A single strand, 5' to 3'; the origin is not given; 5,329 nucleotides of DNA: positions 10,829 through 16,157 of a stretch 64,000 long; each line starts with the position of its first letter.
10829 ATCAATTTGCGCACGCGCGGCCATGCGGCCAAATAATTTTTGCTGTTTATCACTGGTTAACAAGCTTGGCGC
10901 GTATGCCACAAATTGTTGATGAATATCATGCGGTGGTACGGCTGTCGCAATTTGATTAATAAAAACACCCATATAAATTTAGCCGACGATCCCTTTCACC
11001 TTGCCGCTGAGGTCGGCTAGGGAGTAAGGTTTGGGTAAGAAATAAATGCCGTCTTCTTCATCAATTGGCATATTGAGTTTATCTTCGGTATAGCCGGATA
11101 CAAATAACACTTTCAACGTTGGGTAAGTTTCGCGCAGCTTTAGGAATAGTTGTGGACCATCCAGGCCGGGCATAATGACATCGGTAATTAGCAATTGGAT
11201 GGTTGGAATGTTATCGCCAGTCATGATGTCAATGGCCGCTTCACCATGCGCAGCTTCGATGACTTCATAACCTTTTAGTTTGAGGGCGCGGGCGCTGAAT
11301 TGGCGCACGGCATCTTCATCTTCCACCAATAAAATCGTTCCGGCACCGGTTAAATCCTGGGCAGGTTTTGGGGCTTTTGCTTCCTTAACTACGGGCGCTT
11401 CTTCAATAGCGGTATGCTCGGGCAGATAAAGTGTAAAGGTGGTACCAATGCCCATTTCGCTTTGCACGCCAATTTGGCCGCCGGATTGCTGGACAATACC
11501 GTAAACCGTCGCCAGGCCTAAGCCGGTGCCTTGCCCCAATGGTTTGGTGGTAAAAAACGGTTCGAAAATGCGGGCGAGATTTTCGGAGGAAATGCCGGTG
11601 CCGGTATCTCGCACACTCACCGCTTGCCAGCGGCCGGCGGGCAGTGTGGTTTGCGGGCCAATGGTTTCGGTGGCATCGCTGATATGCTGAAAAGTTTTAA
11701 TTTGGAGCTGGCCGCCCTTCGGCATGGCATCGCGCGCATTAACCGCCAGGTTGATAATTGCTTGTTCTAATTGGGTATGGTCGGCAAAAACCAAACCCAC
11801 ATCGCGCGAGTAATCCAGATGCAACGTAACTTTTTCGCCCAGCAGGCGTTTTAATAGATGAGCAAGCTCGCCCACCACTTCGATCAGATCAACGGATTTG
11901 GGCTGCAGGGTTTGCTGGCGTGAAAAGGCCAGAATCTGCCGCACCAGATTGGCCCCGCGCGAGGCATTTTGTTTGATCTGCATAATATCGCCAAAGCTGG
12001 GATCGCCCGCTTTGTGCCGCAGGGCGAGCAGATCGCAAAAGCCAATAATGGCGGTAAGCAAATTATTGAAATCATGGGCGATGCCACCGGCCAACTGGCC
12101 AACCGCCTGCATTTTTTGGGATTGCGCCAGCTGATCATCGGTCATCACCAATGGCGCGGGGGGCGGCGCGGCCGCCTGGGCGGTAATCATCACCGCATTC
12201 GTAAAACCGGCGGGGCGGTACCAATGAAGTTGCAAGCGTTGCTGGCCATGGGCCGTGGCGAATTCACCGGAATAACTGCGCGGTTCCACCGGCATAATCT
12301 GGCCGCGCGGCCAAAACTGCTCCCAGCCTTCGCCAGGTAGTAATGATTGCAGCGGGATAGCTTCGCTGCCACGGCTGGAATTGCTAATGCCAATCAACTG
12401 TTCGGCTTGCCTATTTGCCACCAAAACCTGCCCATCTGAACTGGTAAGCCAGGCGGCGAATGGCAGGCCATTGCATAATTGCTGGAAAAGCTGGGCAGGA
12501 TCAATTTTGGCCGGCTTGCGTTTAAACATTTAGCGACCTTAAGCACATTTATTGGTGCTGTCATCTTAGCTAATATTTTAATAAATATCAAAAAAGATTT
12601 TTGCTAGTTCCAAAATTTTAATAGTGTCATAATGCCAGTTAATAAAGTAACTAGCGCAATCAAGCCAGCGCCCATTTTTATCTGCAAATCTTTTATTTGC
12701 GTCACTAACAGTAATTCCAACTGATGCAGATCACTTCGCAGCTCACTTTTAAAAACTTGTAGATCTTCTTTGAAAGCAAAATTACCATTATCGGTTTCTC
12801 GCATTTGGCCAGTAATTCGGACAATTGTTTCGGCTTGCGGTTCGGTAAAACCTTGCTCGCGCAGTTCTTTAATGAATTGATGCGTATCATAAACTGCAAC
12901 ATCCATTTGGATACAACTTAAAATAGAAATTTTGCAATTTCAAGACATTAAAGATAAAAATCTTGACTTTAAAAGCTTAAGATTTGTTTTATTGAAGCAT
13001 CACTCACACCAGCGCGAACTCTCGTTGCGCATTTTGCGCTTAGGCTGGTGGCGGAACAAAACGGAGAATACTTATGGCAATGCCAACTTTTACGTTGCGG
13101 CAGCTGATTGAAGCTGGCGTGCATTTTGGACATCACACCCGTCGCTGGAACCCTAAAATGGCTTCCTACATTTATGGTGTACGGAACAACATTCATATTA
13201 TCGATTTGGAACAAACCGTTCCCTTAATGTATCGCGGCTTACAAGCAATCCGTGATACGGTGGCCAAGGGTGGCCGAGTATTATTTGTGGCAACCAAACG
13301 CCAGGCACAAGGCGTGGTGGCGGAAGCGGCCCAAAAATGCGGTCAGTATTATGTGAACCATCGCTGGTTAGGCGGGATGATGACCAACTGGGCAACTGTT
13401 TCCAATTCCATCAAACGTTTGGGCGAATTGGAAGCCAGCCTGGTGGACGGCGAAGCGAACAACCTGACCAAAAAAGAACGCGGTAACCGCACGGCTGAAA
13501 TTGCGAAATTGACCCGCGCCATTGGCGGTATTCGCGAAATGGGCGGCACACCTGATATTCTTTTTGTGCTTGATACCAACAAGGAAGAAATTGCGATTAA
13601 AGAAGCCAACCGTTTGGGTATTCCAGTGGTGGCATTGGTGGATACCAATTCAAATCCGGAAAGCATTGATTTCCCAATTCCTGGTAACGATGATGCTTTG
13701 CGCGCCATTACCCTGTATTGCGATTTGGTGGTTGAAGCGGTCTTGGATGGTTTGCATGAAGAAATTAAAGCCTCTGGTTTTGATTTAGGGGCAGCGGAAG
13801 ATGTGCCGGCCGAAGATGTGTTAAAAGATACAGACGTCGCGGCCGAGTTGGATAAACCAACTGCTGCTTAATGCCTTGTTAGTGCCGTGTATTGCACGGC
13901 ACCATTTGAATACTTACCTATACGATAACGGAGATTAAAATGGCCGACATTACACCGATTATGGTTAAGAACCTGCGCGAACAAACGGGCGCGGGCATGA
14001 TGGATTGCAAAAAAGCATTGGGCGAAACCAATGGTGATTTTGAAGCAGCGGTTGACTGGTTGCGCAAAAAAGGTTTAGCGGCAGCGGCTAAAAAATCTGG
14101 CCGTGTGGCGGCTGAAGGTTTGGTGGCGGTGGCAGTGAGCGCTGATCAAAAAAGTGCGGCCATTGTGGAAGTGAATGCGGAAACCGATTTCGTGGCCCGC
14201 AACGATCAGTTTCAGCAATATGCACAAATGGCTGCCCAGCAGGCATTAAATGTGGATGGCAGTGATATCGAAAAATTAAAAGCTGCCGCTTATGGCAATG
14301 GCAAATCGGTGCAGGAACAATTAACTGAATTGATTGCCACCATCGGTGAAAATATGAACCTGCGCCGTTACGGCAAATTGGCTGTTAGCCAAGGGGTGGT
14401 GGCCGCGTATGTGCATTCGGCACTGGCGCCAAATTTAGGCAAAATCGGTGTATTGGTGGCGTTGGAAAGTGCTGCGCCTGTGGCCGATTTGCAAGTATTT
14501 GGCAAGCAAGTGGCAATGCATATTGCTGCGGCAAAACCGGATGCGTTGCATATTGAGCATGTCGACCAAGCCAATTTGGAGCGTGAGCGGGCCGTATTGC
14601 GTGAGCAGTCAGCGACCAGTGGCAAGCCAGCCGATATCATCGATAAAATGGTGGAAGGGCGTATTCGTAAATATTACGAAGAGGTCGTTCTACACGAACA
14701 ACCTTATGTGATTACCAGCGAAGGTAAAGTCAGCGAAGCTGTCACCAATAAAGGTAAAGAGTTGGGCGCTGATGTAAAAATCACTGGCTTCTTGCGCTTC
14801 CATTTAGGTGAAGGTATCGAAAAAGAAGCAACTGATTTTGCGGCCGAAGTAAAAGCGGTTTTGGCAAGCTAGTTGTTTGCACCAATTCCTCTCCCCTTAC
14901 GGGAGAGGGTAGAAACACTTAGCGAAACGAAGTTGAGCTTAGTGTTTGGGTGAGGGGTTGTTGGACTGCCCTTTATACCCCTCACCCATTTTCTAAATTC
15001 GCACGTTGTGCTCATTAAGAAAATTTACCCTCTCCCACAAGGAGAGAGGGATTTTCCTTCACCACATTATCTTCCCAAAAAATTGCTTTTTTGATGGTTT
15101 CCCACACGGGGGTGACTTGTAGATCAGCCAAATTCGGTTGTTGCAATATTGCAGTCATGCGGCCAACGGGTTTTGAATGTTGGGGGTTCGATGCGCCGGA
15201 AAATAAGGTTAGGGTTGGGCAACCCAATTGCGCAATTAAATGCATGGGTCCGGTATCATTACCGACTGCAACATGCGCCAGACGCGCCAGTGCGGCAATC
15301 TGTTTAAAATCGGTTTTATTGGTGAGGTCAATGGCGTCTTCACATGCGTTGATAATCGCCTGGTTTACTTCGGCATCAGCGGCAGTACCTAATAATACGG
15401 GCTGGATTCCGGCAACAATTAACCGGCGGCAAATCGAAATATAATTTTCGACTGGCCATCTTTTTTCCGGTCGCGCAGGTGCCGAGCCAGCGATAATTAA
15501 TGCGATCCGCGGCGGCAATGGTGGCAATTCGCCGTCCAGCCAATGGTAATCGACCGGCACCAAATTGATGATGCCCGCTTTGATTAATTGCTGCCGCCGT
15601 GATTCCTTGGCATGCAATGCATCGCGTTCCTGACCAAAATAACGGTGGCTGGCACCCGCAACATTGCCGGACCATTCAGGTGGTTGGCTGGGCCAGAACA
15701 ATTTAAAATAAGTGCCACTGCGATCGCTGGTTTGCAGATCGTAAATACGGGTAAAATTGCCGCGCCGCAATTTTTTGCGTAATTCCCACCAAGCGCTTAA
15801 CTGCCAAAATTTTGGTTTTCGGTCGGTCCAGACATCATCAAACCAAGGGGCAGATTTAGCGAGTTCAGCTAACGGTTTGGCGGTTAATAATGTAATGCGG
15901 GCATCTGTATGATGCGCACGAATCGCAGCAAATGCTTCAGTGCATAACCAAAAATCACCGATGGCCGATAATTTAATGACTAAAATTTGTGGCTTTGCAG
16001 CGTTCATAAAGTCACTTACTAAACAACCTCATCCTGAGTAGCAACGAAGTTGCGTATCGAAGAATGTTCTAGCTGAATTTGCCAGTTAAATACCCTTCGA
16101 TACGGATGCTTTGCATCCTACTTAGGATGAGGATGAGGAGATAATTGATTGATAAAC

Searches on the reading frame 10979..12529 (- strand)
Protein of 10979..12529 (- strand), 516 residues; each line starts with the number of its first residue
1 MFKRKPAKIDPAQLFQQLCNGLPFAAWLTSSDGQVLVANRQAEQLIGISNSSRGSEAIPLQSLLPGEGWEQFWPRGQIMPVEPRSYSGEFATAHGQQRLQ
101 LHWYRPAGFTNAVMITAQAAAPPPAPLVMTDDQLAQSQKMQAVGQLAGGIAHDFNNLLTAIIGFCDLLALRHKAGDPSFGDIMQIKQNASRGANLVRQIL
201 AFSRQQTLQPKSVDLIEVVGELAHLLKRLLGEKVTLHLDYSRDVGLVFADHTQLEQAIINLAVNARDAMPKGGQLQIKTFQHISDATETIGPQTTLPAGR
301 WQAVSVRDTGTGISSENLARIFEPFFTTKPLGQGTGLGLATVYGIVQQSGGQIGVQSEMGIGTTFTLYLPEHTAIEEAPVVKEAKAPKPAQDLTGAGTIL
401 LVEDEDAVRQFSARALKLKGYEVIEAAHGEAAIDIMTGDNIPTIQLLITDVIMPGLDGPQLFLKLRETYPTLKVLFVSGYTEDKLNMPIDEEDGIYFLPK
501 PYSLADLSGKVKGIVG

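Call 70: search_protein_families(library=pfam, proteins=[window:10979-12529:-], max_evalue=0.00001)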
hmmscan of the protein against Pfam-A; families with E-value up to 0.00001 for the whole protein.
window:10979-12529:- (516 aa): 3 families
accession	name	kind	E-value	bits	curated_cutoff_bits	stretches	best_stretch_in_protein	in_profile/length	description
PF02518.31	HATPase_c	-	7.4e-22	78.3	26.4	1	250-371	2-109/111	Histidine kinase-, DNA gyrase B-, and HSP90-like ATPase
PF00072.30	Response_reg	-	1.8e-17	64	30.2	1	399-511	1-110/111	Response regulator receiver domain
PF00512.31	HisKA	-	1.6e-08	34.9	26.9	1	144-206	3-64/66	His Kinase A (phospho-acceptor) domain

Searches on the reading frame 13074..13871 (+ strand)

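Call 71: search_protein_families(library=pfam, proteins=[window:13074-13871:+], max_evalue=0.00001)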
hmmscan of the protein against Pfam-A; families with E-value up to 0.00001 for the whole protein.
window:13074-13871:+ (265 aa): 1 family
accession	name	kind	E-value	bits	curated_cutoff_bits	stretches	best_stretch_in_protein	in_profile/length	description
PF00318.25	Ribosomal_S2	-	1.4e-92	309.2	26.1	1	11-226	1-216/216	Ribosomal protein S2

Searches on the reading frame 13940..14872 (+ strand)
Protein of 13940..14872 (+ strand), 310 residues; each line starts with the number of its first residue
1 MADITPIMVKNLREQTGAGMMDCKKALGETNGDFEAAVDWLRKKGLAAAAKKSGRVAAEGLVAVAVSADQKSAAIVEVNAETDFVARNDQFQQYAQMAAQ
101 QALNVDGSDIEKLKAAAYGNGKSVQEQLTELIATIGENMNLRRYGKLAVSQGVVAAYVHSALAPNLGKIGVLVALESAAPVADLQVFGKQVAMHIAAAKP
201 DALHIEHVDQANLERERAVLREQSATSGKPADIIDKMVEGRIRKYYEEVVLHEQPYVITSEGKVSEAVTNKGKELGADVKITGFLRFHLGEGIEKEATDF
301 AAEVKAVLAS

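Call 71: search_protein_families(library=pfam, proteins=[window:13940-14872:+], max_evalue=0.00001)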
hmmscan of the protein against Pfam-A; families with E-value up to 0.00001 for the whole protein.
window:13940-14872:+ (310 aa): 1 family
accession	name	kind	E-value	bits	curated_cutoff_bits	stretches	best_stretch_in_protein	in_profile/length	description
PF00889.24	EF_TS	-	3.6e-67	226.3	27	1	73-291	1-204/204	Elongation factor TS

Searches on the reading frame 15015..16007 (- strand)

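Call 71: search_protein_families(library=pfam, proteins=[window:15015-16007:-], max_evalue=0.00001)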
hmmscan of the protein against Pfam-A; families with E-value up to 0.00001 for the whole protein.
window:15015-16007:- (330 aa): 1 family
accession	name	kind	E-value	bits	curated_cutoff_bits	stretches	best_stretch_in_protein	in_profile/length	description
PF01075.23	Glyco_transf_9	-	5.3e-24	85.3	22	1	170-289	108-228/247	Glycosyltransferase family 9 (heptosyltransferase)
